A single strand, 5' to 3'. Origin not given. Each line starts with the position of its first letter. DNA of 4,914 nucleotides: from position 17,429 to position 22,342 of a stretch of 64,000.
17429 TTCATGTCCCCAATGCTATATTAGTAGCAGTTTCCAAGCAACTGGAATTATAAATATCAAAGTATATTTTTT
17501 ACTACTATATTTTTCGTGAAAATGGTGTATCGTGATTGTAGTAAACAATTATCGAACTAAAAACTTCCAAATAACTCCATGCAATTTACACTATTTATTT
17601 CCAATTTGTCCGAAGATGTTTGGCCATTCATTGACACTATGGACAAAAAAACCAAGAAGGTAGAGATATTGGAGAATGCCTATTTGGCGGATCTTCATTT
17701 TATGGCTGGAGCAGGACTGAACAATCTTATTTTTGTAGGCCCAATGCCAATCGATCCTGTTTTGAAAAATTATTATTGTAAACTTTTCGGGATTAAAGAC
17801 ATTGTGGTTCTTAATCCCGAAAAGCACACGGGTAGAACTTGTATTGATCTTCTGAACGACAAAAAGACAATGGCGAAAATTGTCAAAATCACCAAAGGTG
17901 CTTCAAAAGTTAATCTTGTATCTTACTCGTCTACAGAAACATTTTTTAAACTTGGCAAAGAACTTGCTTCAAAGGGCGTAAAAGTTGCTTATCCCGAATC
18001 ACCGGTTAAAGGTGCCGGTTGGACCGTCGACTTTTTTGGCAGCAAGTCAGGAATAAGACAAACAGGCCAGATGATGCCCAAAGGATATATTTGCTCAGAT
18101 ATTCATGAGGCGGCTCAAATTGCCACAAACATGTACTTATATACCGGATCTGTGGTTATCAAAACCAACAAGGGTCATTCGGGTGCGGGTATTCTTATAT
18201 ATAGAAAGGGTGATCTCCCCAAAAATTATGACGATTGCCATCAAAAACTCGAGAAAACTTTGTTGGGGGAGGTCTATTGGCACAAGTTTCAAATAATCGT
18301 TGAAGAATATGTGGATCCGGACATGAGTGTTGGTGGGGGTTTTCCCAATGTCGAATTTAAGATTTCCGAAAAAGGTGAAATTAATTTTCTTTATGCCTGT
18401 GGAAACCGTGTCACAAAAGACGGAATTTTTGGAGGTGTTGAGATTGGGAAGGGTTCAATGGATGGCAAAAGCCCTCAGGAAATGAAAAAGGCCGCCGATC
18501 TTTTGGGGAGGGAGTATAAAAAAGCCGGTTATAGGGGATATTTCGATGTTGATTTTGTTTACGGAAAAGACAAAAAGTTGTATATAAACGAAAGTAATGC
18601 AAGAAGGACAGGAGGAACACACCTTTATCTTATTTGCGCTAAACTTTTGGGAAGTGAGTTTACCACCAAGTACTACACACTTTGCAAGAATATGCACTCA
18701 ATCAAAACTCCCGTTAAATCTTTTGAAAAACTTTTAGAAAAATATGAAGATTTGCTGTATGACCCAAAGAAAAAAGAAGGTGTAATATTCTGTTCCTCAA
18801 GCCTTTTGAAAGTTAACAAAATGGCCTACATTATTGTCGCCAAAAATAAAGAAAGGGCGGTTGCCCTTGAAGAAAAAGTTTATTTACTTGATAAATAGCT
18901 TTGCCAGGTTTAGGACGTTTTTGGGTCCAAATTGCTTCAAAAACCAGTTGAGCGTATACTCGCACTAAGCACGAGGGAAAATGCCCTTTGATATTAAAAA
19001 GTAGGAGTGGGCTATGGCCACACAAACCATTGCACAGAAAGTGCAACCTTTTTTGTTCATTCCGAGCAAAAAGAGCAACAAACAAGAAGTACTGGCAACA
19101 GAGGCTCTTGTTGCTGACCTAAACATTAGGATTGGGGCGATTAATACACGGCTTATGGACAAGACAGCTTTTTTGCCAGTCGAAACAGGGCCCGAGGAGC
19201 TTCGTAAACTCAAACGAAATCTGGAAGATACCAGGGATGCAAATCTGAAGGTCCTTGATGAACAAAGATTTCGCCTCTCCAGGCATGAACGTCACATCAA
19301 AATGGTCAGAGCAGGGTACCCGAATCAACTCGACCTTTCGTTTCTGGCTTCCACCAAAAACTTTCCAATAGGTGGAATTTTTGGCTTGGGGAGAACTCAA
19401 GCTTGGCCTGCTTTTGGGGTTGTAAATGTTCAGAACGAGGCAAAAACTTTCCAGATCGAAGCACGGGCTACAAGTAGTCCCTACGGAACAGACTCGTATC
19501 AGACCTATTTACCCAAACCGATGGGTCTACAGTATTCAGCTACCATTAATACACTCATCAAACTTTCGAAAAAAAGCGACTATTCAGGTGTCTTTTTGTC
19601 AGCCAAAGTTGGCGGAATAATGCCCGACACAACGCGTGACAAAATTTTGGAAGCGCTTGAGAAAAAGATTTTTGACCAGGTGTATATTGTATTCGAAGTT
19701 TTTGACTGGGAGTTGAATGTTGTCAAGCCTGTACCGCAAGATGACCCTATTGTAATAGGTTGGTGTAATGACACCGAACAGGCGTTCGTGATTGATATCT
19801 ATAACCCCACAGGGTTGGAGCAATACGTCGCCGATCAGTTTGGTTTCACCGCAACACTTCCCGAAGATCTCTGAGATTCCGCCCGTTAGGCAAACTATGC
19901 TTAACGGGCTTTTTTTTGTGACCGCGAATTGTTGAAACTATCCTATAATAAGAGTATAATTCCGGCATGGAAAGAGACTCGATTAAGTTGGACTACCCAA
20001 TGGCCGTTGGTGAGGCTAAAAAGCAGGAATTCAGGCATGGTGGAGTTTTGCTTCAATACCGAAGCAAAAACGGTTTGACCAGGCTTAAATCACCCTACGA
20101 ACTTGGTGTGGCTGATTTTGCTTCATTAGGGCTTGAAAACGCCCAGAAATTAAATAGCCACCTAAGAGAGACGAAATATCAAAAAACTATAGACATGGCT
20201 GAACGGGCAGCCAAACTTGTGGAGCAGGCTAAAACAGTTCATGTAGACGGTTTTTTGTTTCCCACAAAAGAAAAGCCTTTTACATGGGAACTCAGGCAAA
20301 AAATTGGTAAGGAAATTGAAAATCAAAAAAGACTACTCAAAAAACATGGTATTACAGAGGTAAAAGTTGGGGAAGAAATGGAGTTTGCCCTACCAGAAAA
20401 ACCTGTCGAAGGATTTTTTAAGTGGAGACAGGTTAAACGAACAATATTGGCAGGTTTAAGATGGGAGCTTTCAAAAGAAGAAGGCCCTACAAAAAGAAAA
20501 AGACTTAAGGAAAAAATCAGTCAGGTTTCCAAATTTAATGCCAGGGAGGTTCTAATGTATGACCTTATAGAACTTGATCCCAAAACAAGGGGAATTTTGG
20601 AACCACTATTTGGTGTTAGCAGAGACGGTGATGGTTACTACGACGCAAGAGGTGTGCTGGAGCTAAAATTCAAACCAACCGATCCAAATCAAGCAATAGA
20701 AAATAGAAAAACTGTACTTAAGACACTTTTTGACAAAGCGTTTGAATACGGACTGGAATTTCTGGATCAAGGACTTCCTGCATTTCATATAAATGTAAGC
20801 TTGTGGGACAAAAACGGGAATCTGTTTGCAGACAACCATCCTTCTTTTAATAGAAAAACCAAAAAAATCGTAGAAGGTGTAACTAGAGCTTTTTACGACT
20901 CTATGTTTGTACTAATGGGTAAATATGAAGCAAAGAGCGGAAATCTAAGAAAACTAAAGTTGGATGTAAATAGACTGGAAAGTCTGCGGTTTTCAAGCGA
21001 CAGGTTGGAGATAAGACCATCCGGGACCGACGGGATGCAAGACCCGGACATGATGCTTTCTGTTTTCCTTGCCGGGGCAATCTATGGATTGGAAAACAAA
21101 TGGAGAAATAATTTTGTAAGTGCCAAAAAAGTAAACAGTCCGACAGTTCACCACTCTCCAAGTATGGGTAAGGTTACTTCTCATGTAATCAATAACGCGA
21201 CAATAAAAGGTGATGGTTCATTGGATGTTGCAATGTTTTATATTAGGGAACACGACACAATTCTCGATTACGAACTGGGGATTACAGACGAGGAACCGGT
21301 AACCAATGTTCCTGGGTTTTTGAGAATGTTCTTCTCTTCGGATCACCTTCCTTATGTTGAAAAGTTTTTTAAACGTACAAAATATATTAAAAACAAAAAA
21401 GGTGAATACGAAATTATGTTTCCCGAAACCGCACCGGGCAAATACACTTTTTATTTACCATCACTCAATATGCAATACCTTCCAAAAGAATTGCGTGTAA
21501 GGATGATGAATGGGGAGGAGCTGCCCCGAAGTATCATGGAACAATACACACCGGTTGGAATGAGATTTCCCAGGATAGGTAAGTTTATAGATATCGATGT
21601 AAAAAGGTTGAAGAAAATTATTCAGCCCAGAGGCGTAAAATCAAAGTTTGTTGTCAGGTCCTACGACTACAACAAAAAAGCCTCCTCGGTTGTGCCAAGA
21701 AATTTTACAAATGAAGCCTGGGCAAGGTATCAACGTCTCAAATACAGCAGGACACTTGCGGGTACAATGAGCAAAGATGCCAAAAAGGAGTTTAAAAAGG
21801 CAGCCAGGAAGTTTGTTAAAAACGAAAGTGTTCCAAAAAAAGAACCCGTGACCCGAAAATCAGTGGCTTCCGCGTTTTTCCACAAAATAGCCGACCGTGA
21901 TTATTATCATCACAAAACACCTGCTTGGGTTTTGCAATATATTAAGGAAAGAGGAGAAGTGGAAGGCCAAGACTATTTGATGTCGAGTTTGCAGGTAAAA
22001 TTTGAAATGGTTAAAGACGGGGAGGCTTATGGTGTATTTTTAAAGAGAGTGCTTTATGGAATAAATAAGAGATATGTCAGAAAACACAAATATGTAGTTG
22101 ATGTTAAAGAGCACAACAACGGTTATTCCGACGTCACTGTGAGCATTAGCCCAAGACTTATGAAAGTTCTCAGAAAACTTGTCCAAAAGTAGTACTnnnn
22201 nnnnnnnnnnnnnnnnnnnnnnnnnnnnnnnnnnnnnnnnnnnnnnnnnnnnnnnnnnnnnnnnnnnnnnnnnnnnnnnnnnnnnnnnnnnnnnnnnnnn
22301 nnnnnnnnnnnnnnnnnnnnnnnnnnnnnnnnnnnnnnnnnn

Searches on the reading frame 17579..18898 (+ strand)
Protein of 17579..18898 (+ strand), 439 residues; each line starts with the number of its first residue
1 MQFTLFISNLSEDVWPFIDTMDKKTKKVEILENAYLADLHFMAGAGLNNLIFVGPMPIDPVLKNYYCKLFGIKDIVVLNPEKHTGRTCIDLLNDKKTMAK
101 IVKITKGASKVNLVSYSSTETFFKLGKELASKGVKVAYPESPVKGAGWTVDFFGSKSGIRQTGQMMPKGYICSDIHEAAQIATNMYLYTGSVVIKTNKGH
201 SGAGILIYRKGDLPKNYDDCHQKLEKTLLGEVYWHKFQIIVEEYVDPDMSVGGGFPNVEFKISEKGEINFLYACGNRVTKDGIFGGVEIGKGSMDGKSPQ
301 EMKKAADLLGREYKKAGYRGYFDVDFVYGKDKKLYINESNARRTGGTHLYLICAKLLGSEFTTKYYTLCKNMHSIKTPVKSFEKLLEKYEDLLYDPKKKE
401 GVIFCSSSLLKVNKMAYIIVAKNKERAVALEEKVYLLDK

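Call 28: search_protein_families(library=pfam, proteins=[window:17579-18898:+], max_evalue=0.01)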
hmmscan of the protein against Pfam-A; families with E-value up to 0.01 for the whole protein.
window:17579-18898:+ (439 aa): 2 families
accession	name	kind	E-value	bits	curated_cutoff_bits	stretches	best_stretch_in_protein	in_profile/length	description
PF18105.7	PGM1_C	-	3.3e-07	30.1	22.5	1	390-434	9-54/54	PGM1 C-terminal domain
PF14397.11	ATPgrasp_ST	-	0.00029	20.6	31.4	1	165-248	35-123/278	Sugar-transfer associated ATP-grasp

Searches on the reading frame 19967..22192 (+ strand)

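Call 3: search_protein_families(library=pfam, proteins=[window:19967-22192:+], max_evalue=0.1)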
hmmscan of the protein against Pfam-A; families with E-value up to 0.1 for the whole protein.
window:19967-22192:+ (741 aa): 1 family
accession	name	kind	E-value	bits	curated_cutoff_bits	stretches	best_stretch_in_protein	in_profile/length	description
PF00120.29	Gln-synt_C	-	0.00015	21.4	24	1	122-314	13-193/344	Glutamine synthetase, catalytic domain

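Call 4: search_protein_families(library=padloc, proteins=[window:19967-22192:+], max_evalue=0.1)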
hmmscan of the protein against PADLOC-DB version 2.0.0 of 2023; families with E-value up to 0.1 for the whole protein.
window:19967-22192:+ (741 aa): 1 family
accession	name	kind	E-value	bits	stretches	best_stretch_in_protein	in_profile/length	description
PDLC04226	HEC-02B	-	0.091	10.7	1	282-323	56-98/171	-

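Call 5: search_protein_families(library=ncbifam, proteins=[window:19967-22192:+], max_evalue=0.1)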
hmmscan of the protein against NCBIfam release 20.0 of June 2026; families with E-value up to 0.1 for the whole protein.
window:19967-22192:+ (741 aa): 0 families

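Call 7: search_protein_families(library=phrogs, proteins=[window:19967-22192:+], max_evalue=0.01)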
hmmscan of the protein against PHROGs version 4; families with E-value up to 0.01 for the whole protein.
window:19967-22192:+ (741 aa): 0 families
